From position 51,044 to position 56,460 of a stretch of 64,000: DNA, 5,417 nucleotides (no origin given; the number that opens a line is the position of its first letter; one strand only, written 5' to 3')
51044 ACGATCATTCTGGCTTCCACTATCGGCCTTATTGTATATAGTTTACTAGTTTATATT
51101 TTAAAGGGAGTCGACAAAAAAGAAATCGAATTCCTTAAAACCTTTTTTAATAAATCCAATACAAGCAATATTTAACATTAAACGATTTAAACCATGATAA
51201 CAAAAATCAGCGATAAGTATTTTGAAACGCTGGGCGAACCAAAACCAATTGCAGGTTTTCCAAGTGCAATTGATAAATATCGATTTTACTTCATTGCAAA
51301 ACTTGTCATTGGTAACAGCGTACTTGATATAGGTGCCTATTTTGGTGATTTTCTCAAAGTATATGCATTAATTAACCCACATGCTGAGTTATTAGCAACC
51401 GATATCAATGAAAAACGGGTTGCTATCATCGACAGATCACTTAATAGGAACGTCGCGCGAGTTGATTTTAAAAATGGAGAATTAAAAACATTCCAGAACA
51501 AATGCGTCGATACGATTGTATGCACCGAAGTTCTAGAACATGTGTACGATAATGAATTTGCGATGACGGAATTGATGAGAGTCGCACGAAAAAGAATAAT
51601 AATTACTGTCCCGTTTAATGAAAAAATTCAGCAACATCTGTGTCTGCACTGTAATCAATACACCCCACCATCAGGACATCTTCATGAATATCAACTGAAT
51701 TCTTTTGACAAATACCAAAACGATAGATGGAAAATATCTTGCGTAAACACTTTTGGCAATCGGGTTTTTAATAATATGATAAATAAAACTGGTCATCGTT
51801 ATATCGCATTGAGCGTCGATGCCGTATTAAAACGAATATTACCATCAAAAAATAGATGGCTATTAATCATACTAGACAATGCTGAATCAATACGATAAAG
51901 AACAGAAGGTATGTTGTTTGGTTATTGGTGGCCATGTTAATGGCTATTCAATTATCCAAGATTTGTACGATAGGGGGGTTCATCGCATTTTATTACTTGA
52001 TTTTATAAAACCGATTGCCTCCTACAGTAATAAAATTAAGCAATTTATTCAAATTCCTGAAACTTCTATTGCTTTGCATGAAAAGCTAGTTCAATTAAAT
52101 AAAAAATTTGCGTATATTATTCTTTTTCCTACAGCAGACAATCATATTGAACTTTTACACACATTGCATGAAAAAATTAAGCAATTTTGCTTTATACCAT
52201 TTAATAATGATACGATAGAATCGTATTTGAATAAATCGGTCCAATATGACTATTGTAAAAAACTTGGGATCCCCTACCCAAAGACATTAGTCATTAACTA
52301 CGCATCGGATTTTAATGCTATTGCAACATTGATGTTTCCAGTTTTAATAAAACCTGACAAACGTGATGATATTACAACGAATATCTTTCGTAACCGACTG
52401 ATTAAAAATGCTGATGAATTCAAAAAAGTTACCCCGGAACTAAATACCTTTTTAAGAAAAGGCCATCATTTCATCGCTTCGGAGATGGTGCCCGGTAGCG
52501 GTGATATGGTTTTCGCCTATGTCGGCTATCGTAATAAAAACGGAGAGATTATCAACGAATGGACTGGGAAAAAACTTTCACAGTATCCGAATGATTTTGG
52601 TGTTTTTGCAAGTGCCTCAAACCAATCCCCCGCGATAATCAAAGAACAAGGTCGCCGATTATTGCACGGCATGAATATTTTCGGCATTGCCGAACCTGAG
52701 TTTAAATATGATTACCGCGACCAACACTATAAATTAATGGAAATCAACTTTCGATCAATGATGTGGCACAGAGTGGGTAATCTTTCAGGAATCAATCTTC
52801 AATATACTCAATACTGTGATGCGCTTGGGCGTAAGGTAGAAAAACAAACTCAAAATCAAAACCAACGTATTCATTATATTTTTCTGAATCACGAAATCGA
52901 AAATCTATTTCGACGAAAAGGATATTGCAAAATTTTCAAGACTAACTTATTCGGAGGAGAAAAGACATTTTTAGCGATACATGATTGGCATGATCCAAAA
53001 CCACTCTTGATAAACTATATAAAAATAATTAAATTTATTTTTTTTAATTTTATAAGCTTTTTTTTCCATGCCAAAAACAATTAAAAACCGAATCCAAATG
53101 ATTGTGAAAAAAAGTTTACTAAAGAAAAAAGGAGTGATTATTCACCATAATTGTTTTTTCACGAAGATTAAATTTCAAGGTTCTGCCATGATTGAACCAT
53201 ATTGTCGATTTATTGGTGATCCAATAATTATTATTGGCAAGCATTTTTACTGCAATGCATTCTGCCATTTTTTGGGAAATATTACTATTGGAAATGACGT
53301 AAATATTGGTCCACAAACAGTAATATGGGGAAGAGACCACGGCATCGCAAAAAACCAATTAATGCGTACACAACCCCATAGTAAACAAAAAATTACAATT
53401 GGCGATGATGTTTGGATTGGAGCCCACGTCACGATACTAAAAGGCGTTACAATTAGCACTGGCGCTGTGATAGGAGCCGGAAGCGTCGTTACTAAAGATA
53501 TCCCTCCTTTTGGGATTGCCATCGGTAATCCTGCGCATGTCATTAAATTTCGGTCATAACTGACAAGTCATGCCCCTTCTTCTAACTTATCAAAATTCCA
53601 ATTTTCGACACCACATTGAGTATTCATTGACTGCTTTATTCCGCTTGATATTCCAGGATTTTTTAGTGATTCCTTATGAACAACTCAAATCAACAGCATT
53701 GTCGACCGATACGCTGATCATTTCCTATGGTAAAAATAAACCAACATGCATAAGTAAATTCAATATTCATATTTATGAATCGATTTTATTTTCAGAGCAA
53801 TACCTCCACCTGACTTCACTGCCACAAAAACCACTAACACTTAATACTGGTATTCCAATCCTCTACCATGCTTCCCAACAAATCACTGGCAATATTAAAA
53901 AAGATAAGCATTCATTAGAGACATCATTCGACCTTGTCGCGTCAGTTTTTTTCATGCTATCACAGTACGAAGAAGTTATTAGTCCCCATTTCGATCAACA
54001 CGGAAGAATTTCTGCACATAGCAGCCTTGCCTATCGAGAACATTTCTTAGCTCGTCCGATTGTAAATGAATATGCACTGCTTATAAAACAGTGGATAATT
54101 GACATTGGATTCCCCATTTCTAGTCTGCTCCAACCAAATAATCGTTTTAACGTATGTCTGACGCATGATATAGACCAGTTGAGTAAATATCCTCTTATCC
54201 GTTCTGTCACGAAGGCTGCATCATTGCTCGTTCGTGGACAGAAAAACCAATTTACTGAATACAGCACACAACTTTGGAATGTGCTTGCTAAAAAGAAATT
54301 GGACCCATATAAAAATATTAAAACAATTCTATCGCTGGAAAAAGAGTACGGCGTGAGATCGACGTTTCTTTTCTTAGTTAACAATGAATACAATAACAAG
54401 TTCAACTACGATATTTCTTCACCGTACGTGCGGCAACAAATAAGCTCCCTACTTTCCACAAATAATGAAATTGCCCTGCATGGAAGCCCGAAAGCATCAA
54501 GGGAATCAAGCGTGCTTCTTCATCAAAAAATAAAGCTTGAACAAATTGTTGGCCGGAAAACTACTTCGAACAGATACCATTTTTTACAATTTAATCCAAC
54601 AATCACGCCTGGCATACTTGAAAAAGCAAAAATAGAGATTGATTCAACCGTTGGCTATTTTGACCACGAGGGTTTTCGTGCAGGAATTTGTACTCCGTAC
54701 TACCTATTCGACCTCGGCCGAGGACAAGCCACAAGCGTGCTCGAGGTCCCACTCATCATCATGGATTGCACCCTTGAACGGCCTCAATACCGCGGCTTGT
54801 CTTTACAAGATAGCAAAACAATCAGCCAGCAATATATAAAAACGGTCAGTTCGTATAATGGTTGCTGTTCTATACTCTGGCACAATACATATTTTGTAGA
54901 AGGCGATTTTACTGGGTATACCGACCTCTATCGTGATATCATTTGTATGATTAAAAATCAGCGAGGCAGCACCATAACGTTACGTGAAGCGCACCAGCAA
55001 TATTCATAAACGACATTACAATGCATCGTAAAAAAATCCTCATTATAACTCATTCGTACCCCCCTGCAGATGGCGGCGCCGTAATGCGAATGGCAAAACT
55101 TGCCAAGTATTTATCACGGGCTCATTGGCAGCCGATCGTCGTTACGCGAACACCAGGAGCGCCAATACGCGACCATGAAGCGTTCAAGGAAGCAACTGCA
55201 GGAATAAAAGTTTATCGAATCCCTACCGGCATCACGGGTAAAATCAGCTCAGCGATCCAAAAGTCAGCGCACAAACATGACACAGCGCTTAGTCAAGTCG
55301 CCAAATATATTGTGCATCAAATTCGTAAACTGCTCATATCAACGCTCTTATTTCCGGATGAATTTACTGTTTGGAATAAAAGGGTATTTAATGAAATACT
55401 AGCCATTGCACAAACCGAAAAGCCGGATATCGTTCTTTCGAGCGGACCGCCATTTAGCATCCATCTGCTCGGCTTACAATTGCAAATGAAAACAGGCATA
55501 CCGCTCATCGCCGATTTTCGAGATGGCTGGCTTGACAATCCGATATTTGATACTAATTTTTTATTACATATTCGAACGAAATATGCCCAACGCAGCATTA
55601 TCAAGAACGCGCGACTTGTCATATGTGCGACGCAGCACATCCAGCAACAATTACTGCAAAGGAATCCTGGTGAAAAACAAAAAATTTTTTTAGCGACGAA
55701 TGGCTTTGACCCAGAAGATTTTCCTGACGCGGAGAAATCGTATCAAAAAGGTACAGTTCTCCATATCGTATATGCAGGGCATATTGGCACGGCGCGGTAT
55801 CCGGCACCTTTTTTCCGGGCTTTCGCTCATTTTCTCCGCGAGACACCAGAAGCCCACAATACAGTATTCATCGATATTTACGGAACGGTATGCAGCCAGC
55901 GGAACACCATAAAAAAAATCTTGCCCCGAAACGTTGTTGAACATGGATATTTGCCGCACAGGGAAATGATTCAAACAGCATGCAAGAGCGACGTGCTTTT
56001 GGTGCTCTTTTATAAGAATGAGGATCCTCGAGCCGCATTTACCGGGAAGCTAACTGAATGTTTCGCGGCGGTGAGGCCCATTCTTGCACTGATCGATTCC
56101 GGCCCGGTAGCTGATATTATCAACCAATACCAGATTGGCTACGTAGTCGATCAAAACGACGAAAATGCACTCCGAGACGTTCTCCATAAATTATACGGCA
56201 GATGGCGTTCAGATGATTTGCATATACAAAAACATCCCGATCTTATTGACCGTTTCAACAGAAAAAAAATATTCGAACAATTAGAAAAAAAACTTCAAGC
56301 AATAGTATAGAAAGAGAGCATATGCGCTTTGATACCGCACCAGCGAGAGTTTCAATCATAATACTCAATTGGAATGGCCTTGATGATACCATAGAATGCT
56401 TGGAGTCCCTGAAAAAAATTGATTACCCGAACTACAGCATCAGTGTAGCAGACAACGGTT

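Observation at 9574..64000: Surface-glycan supercluster of more than 50 kb combining four nucleotide-sugar pathways, about 16 glycosyltransferases, two Wzx flippases and four GT-C-like membrane proteins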

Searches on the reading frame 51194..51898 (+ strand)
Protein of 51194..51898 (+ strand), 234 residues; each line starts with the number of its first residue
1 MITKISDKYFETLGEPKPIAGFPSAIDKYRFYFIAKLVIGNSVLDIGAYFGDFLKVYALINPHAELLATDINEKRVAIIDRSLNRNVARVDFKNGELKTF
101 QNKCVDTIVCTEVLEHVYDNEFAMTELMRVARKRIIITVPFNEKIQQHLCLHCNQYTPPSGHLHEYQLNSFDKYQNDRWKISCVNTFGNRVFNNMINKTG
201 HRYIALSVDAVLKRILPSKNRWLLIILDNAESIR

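Call 8: search_protein_families(library=pfam, proteins=[window:51194-51898:+])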
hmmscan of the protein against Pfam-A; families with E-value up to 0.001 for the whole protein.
window:51194-51898:+ (234 aa): 6 families
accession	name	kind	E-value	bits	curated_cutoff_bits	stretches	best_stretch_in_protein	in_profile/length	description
PF08241.18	Methyltransf_11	-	1.4e-09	38.9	21.2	1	44-133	1-89/95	Methyltransferase domain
PF13847.12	Methyltransf_31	-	5.2e-09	36.4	27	1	40-156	4-129/145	Methyltransferase domain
PF08242.18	Methyltransf_12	-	2.7e-08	34.9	30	1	44-131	1-92/98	Methyltransferase domain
PF13649.12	Methyltransf_25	-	1e-07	33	27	1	43-132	1-94/97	Methyltransferase domain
PF13489.12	Methyltransf_23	-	1.6e-06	28.4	27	1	36-171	19-150/164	Methyltransferase domain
PF07021.18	MetW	-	9.3e-06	25.8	21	1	32-141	5-111/193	Methionine biosynthesis protein MetW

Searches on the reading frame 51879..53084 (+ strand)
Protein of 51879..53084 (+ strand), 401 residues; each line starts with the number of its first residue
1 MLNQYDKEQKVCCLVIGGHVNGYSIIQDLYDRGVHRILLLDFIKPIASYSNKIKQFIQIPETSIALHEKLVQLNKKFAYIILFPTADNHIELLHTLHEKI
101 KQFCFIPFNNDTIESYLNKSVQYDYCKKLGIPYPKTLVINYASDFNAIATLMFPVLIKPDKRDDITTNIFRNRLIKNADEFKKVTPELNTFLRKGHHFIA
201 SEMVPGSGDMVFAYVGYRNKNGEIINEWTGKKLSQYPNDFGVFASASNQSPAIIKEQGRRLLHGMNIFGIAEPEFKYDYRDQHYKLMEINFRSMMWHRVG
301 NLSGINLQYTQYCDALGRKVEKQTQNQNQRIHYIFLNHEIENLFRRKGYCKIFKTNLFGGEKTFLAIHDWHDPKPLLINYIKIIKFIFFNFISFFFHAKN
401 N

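Call 8: search_protein_families(library=pfam, proteins=[window:51879-53084:+])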
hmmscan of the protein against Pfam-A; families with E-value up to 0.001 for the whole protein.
window:51879-53084:+ (401 aa): 0 families

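Call 16: search_protein_families(library=ncbifam, max_evalue=0.01, proteins=[window:51879-53084:+])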
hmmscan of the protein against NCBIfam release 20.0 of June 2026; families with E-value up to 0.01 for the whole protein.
window:51879-53084:+ (401 aa): 2 families
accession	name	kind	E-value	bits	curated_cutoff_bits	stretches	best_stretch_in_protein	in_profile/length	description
NF005315.0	PRK06849.1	equivalog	0.00011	21.3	406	1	35-148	29-146/389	hypothetical protein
NF004679.0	PRK06019.1-5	equivalog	0.0015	17.4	326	1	87-224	69-198/376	5-(carboxyamino)imidazole ribonucleotide synthase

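Call 20: search_protein_families(library=pfam, max_evalue=5, proteins=[window:51879-53084:+])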
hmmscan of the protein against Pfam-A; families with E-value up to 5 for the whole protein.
window:51879-53084:+ (401 aa): 1 family
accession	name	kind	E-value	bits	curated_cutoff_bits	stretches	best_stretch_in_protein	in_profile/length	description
PF15632.11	ATPgrasp_Ter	-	0.035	14.3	29.1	1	262-329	57-123/131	ATP-grasp in the biosynthetic pathway with Ter operon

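Call 61: search_solved_structures(query=window:51879-53084:+, max_evalue=1)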
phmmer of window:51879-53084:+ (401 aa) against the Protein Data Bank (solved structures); distinct sequences matched with E-value up to 1: 7.
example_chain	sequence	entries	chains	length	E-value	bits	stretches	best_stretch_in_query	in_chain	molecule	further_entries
3m99_D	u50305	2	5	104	0.058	15.8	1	85-144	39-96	SAGA-associated factor 73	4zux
4ffl_A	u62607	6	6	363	0.064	15.6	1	10-135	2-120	PylC | Putative uncharacterized protein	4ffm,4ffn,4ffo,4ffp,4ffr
4wa6_E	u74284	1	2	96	0.098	15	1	85-141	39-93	SAGA-associated factor 73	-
3mhh_E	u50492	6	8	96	0.1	14.9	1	85-141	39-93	SAGA-associated factor 73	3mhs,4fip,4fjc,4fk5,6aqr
4w4u_E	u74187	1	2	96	0.21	13.9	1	85-141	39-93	SAGA-associated factor 73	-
6t9i_Q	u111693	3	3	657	0.3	13.4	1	86-172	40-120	SAGA-associated factor 73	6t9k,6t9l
2lo3_A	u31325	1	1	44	0.42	13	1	110-145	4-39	SAGA-associated factor 73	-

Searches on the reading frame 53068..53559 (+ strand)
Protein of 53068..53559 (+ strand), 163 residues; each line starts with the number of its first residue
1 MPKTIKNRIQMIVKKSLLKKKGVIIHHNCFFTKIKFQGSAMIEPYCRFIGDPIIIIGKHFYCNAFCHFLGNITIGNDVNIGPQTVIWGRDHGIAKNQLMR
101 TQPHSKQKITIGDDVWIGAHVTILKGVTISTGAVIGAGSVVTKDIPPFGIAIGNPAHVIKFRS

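Call 8: search_protein_families(library=pfam, proteins=[window:53068-53559:+])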
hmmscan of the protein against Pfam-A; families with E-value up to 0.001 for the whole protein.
window:53068-53559:+ (163 aa): 2 families
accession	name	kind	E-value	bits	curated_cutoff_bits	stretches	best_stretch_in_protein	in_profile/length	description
PF00132.30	Hexapep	-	2e-15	56.1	27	2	109-143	2-36/36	Bacterial transferase hexapeptide (six repeats)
PF14602.12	Hexapep_2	-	4.5e-08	33.1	27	1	109-143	2-34/34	Hexapeptide repeat of succinyl-transferase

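Call 18: search_protein_families(library=ncbifam, proteins=[window:53068-53559:+])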
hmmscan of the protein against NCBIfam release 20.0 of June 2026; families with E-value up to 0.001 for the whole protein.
window:53068-53559:+ (163 aa): 45 families (the best 25 are shown)
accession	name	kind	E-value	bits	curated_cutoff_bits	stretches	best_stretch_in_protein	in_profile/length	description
NF007076.0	PRK09527.1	equivalog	6.4e-23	81.2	347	1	37-160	59-183/203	galactoside O-acetyltransferase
NF007240.0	PRK09677.1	equivalog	7.3e-21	74.5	243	1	104-162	126-184/192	putative lipopolysaccharide biosynthesis O-acetyl transferase WbbJ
NF007499.0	PRK10092.1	equivalog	9.9e-19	67.8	314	1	38-160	58-181/183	maltose O-acetyltransferase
NF041874.1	EPS_EpsC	equivalog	2.1e-18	66.6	150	1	102-160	107-165/168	serine O-acetyltransferase EpsC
NF007797.0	PRK10502.1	subfamily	3.2e-18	66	192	1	63-162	84-179/183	WcaF family extracellular polysaccharide biosynthesis acetyltransferase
TIGR03308.1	phn_thr-fam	hypoth_equivalog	1.5e-17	64.1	201.65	1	105-162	105-162/204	phosphonate metabolim protein, transferase hexapeptide repeat family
NF000311.1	Vat_ABCDEFH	equivalog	8e-17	61.5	300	1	8-162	14-164/201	Vat family streptogramin A O-acetyltransferase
TIGR03570.1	NeuD_NnaD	subfamily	2.3e-15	56.7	160.8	1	108-156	153-201/202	NeuD/PglB/VioB family sugar acetyltransferase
NF058585.1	HptprglPActTf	PfamEq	2.6e-15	56.4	300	1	108-161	106-159/172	heptaprenylglyceryl phosphate O-acetyltransferase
NF000097.1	stregram_VatC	exception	6.5e-15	55.6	425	1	92-162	102-172/212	streptogramin A O-acetyltransferase Vat(C)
TIGR03532.1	DapD_Ac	equivalog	2.5e-14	53.5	231.75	1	101-160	153-212/231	2,3,4,5-tetrahydropyridine-2,6-dicarboxylate N-acetyltransferase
NF000490.1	chloram_CatB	equivalog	2.5e-14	53.1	350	1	109-162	111-164/210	type B chloramphenicol O-acetyltransferase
NF000020.1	stregram_VatE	exception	4.4e-14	52.6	450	1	47-159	56-166/214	streptogramin A O-acetyltransferase Vat(E)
NF000147.1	stregram_VatF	exception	4.8e-14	52.4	400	1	47-162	61-174/221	streptogramin A O-acetyltransferase Vat(F)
NF033468.1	stregram_VatI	exception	8.9e-14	51.7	415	1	106-162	110-166/208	streptogramin A O-acetyltransferase Vat(I)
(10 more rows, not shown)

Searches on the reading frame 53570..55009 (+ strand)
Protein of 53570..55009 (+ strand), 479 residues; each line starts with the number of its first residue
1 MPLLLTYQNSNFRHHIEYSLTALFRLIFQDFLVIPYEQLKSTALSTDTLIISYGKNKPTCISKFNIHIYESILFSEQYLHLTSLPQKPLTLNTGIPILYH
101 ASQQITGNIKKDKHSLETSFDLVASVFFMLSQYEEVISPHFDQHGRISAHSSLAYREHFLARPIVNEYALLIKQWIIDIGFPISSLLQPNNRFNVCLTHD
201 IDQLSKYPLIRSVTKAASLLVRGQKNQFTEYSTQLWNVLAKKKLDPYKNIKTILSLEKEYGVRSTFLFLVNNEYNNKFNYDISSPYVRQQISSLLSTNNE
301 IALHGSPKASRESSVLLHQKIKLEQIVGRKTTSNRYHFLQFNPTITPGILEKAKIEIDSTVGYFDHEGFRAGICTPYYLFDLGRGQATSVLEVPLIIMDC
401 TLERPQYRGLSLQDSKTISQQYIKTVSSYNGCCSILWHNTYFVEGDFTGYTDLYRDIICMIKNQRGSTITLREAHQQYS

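Call 8: search_protein_families(library=pfam, proteins=[window:53570-55009:+])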
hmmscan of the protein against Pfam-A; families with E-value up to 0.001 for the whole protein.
window:53570-55009:+ (479 aa): 1 family
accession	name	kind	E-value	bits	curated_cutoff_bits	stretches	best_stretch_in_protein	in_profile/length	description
PF23019.1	DUF7033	-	7.1e-24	84.5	27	1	119-207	2-87/90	Family of unknown function (DUF7033)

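Call 18: search_protein_families(library=ncbifam, proteins=[window:53570-55009:+])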
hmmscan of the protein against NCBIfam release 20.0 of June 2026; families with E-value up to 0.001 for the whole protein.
window:53570-55009:+ (479 aa): 1 family
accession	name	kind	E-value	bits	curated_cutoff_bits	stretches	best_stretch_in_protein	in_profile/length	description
NF053580.1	deacetylase_VimE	equivalog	2.2e-62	211.1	440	1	47-462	23-430/431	UDP-2,3-diacetamido-2,3-dideoxy-alpha-D-glucuronate deacetylase VimE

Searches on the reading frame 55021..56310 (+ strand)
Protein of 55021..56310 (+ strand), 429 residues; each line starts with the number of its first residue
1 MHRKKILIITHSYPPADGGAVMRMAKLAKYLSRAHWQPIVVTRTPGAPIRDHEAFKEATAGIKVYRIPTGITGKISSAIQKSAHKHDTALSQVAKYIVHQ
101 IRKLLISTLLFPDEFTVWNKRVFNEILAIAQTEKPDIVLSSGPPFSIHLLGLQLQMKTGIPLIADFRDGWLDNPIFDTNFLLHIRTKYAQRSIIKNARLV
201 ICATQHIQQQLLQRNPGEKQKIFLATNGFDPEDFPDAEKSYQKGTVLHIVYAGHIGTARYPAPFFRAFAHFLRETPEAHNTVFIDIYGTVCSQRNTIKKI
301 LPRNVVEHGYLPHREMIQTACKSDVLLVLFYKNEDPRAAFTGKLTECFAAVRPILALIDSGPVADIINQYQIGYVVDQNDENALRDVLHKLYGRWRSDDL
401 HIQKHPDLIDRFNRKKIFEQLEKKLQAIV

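Call 8: search_protein_families(library=pfam, proteins=[window:55021-56310:+])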
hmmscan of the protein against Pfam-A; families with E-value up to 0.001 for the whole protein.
window:55021-56310:+ (429 aa): 4 families
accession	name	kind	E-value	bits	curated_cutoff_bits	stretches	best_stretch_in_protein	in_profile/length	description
PF13439.12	Glyco_transf_4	-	4.5e-12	46.8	28.5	1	18-232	2-169/170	Glycosyltransferase Family 4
PF13579.12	Glyco_trans_4_4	-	6.7e-10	40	29.7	1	18-225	1-155/158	Glycosyl transferase 4-like domain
PF00534.26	Glycos_transf_1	-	7.2e-06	26.1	26.4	1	244-391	13-155/172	Glycosyl transferases group 1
PF13692.12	Glyco_trans_1_4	-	8.9e-05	23.2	27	1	266-392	15-140/142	Glycosyl transferases group 1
